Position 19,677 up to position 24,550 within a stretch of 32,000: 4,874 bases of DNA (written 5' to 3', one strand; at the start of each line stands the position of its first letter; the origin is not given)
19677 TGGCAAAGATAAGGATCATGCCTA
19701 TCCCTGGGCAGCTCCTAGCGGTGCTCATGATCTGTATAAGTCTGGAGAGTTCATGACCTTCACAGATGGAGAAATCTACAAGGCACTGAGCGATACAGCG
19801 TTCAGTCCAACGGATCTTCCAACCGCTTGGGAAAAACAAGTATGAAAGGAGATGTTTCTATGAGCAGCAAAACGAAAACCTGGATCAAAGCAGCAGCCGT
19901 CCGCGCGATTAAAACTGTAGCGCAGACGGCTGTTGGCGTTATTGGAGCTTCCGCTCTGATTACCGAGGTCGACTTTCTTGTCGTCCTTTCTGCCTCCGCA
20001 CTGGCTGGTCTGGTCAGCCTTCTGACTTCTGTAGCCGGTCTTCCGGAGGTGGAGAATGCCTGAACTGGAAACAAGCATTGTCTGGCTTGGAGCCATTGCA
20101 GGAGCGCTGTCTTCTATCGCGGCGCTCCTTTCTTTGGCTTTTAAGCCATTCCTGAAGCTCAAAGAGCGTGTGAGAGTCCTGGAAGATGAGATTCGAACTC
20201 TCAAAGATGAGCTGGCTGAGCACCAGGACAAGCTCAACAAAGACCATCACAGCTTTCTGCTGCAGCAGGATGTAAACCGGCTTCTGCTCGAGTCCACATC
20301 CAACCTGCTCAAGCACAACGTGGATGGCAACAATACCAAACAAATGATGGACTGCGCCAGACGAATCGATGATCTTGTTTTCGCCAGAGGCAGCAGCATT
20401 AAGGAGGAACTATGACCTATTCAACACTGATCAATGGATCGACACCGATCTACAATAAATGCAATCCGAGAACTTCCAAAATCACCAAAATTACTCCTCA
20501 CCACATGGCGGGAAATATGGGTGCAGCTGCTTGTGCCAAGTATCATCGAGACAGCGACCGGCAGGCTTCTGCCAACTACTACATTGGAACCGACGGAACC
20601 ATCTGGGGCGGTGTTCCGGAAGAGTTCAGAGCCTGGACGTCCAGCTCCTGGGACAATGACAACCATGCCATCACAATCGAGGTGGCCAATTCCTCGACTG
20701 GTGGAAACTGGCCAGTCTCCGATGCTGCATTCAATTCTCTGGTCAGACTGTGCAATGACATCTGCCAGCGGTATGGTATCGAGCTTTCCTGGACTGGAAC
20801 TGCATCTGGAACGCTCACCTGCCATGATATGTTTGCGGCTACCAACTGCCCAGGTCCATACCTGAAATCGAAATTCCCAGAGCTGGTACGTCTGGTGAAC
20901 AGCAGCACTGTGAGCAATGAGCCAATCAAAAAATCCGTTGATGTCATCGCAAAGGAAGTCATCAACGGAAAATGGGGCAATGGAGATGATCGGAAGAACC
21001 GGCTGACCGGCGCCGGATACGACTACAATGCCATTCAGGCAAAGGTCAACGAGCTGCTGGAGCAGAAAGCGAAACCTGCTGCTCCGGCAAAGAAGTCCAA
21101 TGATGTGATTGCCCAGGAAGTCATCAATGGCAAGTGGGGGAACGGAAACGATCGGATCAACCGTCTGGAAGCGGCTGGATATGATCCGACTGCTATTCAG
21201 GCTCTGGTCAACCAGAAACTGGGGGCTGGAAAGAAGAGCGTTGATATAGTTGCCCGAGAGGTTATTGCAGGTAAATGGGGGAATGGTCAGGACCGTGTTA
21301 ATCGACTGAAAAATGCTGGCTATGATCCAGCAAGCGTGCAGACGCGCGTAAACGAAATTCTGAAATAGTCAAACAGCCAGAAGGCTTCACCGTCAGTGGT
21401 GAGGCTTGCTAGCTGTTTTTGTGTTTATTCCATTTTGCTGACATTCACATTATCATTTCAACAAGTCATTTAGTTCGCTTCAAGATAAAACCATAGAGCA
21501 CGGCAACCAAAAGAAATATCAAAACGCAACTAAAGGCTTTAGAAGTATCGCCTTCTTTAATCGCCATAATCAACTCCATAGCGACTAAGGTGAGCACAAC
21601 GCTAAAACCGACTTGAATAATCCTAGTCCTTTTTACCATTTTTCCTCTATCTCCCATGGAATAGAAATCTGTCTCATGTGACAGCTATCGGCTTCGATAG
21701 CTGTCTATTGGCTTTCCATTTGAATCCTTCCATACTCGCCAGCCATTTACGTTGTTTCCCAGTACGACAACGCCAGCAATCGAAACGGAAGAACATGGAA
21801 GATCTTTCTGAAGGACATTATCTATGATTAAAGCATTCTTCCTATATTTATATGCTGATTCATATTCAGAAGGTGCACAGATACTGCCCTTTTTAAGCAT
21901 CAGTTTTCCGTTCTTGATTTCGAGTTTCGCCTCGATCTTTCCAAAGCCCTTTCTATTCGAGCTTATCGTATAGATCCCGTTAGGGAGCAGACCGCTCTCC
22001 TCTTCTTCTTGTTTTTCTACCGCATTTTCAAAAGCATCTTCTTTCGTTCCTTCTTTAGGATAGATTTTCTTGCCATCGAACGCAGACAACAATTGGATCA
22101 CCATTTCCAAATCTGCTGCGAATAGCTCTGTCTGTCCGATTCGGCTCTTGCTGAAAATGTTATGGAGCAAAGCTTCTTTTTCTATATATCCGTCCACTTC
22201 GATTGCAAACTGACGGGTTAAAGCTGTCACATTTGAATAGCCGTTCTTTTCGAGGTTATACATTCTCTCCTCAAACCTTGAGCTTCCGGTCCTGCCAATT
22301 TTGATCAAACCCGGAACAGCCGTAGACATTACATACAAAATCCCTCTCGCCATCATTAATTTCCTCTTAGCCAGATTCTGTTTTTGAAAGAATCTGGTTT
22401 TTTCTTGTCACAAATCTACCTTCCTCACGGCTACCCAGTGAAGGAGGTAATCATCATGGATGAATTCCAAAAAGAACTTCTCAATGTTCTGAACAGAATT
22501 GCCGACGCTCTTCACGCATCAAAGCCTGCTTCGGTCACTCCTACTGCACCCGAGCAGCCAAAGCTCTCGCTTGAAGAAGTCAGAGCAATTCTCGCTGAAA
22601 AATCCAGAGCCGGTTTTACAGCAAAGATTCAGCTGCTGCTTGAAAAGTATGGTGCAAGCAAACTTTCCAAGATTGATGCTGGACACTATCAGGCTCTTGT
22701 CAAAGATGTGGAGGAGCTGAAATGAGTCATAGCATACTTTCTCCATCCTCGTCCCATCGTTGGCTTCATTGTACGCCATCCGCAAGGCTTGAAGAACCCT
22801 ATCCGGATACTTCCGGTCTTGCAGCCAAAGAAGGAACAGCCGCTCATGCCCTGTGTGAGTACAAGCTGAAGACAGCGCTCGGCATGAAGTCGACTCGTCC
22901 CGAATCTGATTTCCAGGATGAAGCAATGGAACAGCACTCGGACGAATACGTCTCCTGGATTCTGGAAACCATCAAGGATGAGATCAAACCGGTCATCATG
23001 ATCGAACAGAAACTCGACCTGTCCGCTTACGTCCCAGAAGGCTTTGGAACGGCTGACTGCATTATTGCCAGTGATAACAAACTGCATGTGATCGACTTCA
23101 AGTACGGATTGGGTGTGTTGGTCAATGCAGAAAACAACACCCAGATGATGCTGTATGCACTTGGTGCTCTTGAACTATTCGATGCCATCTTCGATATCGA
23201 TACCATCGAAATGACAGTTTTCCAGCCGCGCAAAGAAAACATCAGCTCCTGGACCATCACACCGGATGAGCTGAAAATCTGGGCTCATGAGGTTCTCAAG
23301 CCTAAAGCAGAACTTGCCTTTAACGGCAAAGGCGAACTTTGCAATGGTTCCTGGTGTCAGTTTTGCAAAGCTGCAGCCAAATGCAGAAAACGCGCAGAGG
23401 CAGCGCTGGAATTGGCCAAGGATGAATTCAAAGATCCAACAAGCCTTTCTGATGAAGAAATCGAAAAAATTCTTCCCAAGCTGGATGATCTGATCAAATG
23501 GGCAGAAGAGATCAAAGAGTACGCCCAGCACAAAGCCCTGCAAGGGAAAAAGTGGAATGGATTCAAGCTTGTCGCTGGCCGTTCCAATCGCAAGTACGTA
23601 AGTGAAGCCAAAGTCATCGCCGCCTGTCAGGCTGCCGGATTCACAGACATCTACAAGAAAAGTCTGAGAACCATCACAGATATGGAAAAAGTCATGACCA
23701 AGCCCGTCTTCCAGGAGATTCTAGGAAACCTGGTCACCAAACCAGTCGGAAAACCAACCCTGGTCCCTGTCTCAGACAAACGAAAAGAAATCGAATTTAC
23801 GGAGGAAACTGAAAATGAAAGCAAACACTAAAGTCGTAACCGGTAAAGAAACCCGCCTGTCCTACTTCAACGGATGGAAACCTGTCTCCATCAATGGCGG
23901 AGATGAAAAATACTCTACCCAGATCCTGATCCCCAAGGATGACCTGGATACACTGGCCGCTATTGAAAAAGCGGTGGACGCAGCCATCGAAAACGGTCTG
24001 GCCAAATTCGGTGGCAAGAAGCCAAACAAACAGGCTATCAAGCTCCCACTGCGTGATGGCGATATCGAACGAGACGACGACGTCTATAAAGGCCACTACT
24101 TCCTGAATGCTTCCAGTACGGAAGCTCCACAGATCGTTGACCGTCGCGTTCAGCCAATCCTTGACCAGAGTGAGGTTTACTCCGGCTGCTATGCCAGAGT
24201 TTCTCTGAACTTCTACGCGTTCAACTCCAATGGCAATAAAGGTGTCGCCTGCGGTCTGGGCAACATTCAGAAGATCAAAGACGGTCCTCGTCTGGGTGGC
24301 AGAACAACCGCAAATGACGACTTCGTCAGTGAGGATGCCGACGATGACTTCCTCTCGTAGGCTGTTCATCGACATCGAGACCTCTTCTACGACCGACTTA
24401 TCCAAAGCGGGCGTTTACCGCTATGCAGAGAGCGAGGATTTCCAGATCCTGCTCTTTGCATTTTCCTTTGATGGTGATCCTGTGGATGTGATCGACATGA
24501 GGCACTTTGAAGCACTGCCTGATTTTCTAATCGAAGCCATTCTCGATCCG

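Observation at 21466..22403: Terminator-insulated antisense two-gene module: T5orf172/GIY-YIG-DUF4357 protein plus a tiny 2-TM protein (candidate prophage-encoded defence or exclusion system)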

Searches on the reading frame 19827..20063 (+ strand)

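Call 10: search_protein_families(library=pfam, proteins=[window:19827-20063:+], max_evalue=0.001)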
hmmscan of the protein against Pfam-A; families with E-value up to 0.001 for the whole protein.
window:19827-20063:+ (78 aa): 1 family
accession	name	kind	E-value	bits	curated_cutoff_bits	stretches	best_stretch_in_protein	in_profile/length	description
PF16945.10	Phage_r1t_holin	-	2.1e-14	53.8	26.9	1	16-72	1-58/72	Putative lactococcus lactis phage r1t holin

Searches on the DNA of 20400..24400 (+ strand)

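Call 50: search_dna_similar(query=window:20400-24400:+, collection=phages, mode=distant, max_rows=15)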
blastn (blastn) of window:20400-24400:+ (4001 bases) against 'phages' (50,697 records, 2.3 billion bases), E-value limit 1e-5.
Records with a match: 116; places in all: 116; records where one place covers at least 80% of the query: 0.
Best place of each record, by identity: 60-80% 116.
By first word of the organism name: Streptococcus 61; Corynebacterium 14; Ruminococcus 7; phage 7; Coprococcus 4; Oscillospiraceae 3; Lachnospiraceae 3; Acutalibacteraceae 2; Bacteriophage 2; Agathobacter 2; and 11 more.
By host as written in the record: Corynebacterium xerosis 13; - 9; Ruminococcus sp. 6; Coprococcus sp. 4; Oscillospiraceae 3; Lachnospiraceae 3; Streptococcus suis 3; Acutalibacteraceae 2; and 67 more.
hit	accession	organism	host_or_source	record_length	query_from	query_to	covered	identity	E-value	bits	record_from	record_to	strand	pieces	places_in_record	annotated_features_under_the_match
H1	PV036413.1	Acutalibacteraceae phage NatCom_991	Acutalibacteraceae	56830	2169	3957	45%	63.2%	2e-55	224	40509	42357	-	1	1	exonuclease | ssDNA binding and annealing protein | hypothetical protein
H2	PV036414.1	Ruminococcus phage NatCom_2329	Ruminococcus sp.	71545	528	3905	35%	64.6%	1e-44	280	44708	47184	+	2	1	hypothetical protein (x3) | ssDNA binding and annealing protein | endolysin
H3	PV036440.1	Ruminococcus phage NatCom_28775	Ruminococcus sp.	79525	528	3905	35%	64.5%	3e-46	276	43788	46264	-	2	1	hypothetical protein (x3) | ssDNA binding and annealing protein | endolysin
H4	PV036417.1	Ruminococcus phage NatCom_3870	Ruminococcus sp.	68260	528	3905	34%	64.4%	3e-46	262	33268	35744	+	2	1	hypothetical protein (x3) | ssDNA binding and annealing protein | endolysin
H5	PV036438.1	Oscillospiraceae phage NatCom_27610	Oscillospiraceae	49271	2597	3957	34%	64.3%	8e-60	239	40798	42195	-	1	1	hypothetical protein (x2) | ssDNA binding and annealing protein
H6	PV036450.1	Ruminococcus phage NatCom_38182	Ruminococcus bicirculans (ex Liu et al. ...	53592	2600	3954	34%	64.6%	2e-68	269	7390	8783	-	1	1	exonuclease | ssDNA binding and annealing protein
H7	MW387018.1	Gardnerella phage vB_Gva_AB1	Gardnerella vaginalis P680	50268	2602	3886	32%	63.9%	9e-47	196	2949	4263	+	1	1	DUF2800 domain-containing protein | DUF2815 family protein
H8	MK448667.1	Streptococcus phage Javan105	Streptococcus constellatus C232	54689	2602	3876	32%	64.3%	3e-59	238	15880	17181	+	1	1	hypothetical protein (x2)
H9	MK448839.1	Streptococcus phage Javan102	Streptococcus constellatus C1050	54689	2602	3876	32%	64.3%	3e-59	238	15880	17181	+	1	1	hypothetical protein (x2)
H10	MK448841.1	Streptococcus phage Javan108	Streptococcus constellatus C818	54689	2602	3876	32%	64.3%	3e-59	238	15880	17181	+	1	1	hypothetical protein (x2)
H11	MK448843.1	Streptococcus phage Javan112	Streptococcus constellatus SK1060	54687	2602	3876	32%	64.3%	3e-59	238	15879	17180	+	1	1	hypothetical protein (x2)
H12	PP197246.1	Terrisporobacter phage TPDSL_ph1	Terrisporobacter petrolearius DSL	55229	2602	3885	23%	67.0%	3e-39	275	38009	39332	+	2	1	exonuclease | ssDNA binding and annealing protein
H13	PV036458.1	Oscillospirales phage IMGVR 15609780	Oscillospirales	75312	2596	3912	22%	67.2%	5e-31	266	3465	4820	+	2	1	hypothetical protein | ssDNA binding and annealing protein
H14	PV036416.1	phage NatCom_3357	human feces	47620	2597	3955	20%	64.6%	6e-11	146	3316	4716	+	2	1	hypothetical protein (x2)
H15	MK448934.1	Streptococcus phage Javan422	Streptococcus porci DSM_23759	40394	3413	3876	12%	69.0%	1e-39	173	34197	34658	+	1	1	hypothetical protein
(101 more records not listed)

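Call 52: get_annotated_region(hit=H2, flank=2500)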
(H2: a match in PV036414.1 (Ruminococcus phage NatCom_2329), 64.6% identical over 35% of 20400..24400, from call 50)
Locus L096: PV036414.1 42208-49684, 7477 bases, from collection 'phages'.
description: Ruminococcus phage NatCom_2329, complete genome.
organism: Ruminococcus phage NatCom_2329 (NCBI taxid 3403536)
taxonomy: Viruses; Duplodnaviria; Heunggongvirae; Uroviricota; Caudoviricetes; Ca. Heliusvirales
host: Ruminococcus sp.; source: human feces; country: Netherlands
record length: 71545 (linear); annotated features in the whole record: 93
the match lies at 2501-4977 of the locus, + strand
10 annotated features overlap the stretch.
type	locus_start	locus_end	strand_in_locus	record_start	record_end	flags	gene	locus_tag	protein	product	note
CDS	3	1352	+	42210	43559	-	-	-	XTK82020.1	tail protein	-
CDS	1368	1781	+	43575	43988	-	-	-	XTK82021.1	holin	-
CDS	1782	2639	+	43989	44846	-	-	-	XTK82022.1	endolysin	-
CDS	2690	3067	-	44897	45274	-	-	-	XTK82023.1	hypothetical protein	-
CDS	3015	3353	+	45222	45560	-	-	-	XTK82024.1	hypothetical protein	-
CDS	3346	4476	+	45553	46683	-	-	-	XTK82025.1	hypothetical protein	-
CDS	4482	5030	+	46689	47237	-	-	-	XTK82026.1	ssDNA binding and annealing protein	Gp2.5-like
CDS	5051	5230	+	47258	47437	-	-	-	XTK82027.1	hypothetical protein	-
CDS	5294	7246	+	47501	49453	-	-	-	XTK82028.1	hypothetical protein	-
CDS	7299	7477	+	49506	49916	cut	-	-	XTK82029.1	hypothetical protein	-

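Call 95: search_rna_families(source=window, start=21000, end=22800, threshold=evalue, max_evalue=1)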
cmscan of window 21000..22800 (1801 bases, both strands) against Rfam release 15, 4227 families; matches with E-value up to 1: 2.
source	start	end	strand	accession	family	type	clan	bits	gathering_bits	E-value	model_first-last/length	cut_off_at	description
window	21666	21716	+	RF01803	GABA3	Cis-reg;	-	24.1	57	0.015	1-54/54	no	Editing element of GABA-3 exon 9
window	21739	21800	+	RF02700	HtrA_thermometer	Cis-reg; thermoregulator;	-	21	52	0.65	1-46/46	no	HtrA 5' UTR thermometer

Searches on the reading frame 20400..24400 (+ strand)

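Call 60: search_protein_families(library=padloc, proteins=[L096:2690-3067:-], max_evalue=0.01)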
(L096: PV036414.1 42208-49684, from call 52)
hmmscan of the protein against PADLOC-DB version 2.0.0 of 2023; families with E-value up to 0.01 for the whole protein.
L096:2690-3067:- (125 aa): 0 families

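Call 61: search_protein_families(library=pfam, proteins=[L096:2690-3067:-], max_evalue=0.01)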
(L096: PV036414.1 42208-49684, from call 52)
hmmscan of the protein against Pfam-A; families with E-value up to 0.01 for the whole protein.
L096:2690-3067:- (125 aa): 0 families

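Call 92: search_protein_families(library=ncbifam, proteins=[L096:2690-3067:-], max_evalue=0.01)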
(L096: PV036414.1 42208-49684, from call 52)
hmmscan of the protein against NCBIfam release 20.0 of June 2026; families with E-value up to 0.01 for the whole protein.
L096:2690-3067:- (125 aa): 0 families

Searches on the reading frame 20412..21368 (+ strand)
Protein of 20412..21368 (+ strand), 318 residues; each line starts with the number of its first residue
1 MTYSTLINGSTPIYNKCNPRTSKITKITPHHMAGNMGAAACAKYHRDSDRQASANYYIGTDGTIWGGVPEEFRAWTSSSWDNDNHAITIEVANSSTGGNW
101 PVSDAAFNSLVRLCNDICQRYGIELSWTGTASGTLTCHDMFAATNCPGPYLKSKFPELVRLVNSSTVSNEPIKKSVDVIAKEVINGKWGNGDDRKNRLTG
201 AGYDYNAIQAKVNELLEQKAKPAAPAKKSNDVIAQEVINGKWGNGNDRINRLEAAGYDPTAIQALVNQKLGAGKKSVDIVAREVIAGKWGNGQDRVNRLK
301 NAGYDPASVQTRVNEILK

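Call 10: search_protein_families(library=pfam, proteins=[window:20412-21368:+], max_evalue=0.001)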
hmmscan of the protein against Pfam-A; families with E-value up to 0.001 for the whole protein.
window:20412-21368:+ (318 aa): 2 families
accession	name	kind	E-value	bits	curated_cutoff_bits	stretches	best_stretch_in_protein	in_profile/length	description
PF08230.16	CW_7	-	4.4e-63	209.2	25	3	178-216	2-40/40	CW_7 repeat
PF01510.30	Amidase_2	-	1.6e-22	80.7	26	1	22-149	3-131/131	N-acetylmuramoyl-L-alanine amidase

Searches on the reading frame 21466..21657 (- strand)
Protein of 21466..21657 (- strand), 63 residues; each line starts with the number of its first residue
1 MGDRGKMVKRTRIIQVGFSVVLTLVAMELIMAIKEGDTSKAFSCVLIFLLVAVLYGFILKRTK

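Call 3: search_protein_families(library=pfam, proteins=[window:21466-21657:-], max_evalue=1)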
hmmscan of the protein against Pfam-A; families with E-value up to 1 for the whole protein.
window:21466-21657:- (63 aa): 4 families
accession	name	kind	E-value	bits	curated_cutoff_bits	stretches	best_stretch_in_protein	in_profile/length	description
PF09746.14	Membralin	-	0.00014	21.7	23.7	1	18-58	344-383/392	Tumour-associated protein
PF05313.17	Pox_P21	-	0.019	15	27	1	7-60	111-163/189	Poxvirus P21 membrane protein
PF18159.6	S_4TM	-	0.059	13.1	26.9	1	8-61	26-75/291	SMODS-associating 4TM effector domain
PF25393.1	LTM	-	0.27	11.6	27.5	1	26-44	3-21/42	LUBAC thetering domain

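Call 4: search_protein_families(library=padloc, proteins=[window:21466-21657:-], max_evalue=1)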
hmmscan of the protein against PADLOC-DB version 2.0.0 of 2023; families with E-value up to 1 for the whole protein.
window:21466-21657:- (63 aa): 0 families

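Call 5: search_protein_families(library=phrogs, proteins=[window:21466-21657:-], max_evalue=1)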
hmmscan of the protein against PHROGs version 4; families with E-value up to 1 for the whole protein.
window:21466-21657:- (63 aa): 4 families
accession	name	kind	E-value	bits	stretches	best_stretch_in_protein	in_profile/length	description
phrog_26666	-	unknown function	0.012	16.8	1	9-55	2-47/63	-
phrog_16561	-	other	0.06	14.8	1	7-58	7-58/68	ATPase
phrog_22002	-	unknown function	0.083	13.9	1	13-51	6-38/57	-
phrog_25974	-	unknown function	0.084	13.9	1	47-61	18-32/36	-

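Call 64: find_homologous_proteins(query=window:21466-21639:-, max_evalue=0.01)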
Query window:21466-21639:- (57 aa): 3 proteins with E <= 0.01 among 3 candidates.
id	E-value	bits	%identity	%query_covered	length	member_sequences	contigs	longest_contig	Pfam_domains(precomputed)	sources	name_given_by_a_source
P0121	3.6e-26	106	100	100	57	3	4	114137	-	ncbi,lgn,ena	-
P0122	5.3e-26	106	100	100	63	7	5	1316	-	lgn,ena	-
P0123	8.4e-21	90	81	100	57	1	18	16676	-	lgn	-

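Call 66: find_encoding_contigs(protein=P0123, flank=5000, max_places=5)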
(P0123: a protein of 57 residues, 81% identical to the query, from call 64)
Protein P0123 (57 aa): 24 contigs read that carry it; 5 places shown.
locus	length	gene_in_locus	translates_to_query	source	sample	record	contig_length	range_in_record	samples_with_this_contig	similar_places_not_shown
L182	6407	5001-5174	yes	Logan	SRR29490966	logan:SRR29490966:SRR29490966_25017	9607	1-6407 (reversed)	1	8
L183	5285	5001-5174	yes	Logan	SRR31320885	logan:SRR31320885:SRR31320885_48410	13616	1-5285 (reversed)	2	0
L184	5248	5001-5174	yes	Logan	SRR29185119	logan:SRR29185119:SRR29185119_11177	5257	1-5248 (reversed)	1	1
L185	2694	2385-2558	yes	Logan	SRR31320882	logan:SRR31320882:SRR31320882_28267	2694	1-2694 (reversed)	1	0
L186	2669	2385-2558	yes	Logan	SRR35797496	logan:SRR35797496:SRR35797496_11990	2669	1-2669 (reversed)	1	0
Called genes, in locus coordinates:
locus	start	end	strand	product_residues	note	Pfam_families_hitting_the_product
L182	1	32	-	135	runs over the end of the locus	-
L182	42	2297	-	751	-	PF00476:DNA_pol_A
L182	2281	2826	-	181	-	PF10991:Enc34_ssDNA-bd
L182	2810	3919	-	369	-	PF10926:DUF2800, PF12705:PDDEXK_1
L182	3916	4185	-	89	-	-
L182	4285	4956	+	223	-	PF10544:T5orf172 (weak), PF14267:DUF4357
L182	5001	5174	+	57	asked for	-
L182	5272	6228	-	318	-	PF01510:Amidase_2, PF08230:CW_7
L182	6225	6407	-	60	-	?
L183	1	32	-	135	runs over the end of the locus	-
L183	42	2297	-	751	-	PF00476:DNA_pol_A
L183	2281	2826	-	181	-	PF10991:Enc34_ssDNA-bd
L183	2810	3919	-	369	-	PF10926:DUF2800, PF12705:PDDEXK_1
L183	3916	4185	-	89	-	-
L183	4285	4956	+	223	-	PF10544:T5orf172 (weak), PF14267:DUF4357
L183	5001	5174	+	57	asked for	-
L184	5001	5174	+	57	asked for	-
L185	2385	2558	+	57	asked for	-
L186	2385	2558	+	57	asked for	-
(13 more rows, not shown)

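Call 67: find_encoding_contigs(protein=P0121, flank=10000, max_places=4)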
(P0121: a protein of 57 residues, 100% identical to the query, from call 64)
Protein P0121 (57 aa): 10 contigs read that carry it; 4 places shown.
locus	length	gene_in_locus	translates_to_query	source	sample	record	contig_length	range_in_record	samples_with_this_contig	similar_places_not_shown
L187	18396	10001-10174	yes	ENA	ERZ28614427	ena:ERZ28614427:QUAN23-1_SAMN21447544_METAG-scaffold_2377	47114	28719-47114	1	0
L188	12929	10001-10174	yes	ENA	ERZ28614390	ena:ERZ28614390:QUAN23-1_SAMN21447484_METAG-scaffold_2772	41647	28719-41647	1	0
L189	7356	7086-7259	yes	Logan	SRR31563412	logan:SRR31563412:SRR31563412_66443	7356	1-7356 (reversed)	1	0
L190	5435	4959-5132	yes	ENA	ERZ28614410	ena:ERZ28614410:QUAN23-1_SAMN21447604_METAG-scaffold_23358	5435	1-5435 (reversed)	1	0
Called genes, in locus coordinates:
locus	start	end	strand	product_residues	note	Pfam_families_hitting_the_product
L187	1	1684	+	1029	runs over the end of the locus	PF04313:HSDR_N, PF04851:ResIII, PF00270:DEAD (weak), PF18766:SWI2_SNF2, PF22679:T1R_D3-like, PF11867:T1RH-like_C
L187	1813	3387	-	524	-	PF00239:Resolvase, PF07508:Recombinase, PF13408:Zn_ribbon_recom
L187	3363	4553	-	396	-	PF00239:Resolvase, PF07508:Recombinase, PF13408:Zn_ribbon_recom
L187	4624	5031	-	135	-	-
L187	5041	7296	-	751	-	PF00476:DNA_pol_A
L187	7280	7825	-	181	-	PF10991:Enc34_ssDNA-bd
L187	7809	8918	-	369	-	PF10926:DUF2800, PF12705:PDDEXK_1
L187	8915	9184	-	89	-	-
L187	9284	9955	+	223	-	PF10544:T5orf172 (weak), PF14267:DUF4357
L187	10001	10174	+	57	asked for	-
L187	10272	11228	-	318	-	PF01510:Amidase_2, PF08230:CW_7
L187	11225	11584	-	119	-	-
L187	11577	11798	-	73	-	PF16945:Phage_r1t_holin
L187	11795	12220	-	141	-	-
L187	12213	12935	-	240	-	-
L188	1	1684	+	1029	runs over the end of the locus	PF04313:HSDR_N, PF04851:ResIII, PF00270:DEAD (weak), PF18766:SWI2_SNF2, PF22679:T1R_D3-like, PF11867:T1RH-like_C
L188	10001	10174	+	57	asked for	-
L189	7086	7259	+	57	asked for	-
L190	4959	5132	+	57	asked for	-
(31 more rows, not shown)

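Call 92: search_protein_families(library=ncbifam, proteins=[window:21466-21639:-], max_evalue=0.01)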
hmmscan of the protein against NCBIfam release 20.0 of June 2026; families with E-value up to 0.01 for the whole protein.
window:21466-21639:- (57 aa): 0 families
